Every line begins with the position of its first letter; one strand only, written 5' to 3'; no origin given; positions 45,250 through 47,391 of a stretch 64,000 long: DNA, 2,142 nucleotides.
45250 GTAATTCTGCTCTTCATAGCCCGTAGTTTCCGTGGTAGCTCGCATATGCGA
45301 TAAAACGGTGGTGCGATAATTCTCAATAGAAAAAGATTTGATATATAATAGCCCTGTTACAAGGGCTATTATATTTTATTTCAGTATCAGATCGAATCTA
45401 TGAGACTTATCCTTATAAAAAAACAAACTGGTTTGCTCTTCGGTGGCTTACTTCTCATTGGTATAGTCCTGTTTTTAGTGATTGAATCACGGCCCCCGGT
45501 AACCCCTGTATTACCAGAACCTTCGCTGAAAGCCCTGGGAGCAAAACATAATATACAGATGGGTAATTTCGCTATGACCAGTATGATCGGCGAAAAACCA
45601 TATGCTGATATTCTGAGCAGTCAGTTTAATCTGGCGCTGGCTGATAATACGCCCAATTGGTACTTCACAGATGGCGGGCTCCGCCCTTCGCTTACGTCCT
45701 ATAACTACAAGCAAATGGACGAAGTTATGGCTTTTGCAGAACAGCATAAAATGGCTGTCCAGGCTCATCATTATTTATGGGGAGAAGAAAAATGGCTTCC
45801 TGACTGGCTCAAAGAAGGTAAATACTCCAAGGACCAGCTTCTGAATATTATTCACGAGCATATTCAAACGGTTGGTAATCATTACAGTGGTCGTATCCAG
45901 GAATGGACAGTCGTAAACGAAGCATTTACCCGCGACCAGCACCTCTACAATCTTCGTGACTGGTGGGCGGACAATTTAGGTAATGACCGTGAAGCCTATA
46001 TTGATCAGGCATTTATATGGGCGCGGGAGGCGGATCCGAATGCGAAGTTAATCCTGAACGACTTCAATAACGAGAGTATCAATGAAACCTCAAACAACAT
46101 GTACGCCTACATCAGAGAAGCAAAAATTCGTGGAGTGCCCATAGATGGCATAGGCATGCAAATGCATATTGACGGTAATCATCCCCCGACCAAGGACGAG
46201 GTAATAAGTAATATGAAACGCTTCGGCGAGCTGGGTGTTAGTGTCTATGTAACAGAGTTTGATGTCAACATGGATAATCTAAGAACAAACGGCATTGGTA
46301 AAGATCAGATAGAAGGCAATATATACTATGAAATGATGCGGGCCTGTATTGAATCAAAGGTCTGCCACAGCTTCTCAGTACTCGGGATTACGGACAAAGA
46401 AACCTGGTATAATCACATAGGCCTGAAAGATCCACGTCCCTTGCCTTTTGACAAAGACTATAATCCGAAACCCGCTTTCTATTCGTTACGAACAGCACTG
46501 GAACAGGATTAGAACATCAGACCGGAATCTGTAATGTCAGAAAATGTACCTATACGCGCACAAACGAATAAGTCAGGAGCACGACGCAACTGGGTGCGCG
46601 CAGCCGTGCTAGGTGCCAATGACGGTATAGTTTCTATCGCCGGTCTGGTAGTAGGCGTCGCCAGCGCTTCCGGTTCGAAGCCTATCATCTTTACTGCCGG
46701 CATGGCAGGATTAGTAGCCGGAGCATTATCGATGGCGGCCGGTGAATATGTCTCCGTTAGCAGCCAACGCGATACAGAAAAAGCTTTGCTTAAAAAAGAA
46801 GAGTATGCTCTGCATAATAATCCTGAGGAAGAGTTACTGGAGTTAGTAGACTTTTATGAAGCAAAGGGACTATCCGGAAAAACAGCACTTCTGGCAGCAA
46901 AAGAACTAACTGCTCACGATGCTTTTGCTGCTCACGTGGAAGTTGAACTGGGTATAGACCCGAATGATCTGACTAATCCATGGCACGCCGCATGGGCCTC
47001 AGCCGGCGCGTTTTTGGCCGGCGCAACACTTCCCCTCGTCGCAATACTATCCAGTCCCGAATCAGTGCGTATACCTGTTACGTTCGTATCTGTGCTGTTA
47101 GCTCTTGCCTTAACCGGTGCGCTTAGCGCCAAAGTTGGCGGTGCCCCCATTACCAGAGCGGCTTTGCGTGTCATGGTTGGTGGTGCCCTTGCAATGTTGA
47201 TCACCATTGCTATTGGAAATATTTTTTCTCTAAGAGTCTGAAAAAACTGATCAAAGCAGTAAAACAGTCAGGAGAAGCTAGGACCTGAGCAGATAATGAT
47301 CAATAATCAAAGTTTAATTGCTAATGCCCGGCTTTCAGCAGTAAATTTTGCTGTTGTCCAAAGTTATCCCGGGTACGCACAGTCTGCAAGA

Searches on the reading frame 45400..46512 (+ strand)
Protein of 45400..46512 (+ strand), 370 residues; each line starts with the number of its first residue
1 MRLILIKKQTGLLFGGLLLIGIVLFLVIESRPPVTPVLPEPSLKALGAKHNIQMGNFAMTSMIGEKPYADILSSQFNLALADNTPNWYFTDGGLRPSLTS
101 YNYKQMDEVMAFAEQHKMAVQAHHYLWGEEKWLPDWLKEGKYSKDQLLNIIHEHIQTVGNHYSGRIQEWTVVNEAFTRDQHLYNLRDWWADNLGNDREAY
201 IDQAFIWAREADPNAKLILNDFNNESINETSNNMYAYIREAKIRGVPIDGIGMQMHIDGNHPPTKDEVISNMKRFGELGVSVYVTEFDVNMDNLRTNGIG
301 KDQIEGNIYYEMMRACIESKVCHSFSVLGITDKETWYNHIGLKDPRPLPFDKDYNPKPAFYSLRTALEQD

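Call 73: search_protein_families(library=pfam, proteins=[window:45400-46512:+], max_evalue=0.00001)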
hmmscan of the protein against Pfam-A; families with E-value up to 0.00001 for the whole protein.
window:45400-46512:+ (370 aa): 1 family
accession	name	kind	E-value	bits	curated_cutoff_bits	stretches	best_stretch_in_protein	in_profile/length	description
PF00331.26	Glyco_hydro_10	-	1.7e-75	254.6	22.1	1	43-364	2-309/311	Glycosyl hydrolase family 10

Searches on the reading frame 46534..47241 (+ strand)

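Call 93: search_protein_families(library=pfam, proteins=[window:46534-47241:+], max_evalue=0.001)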
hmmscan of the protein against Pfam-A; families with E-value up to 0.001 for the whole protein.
window:46534-47241:+ (235 aa): 1 family
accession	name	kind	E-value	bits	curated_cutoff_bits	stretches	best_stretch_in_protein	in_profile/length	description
PF01988.24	VIT1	-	1.7e-67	227.8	28.1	1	21-228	1-213/214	VIT family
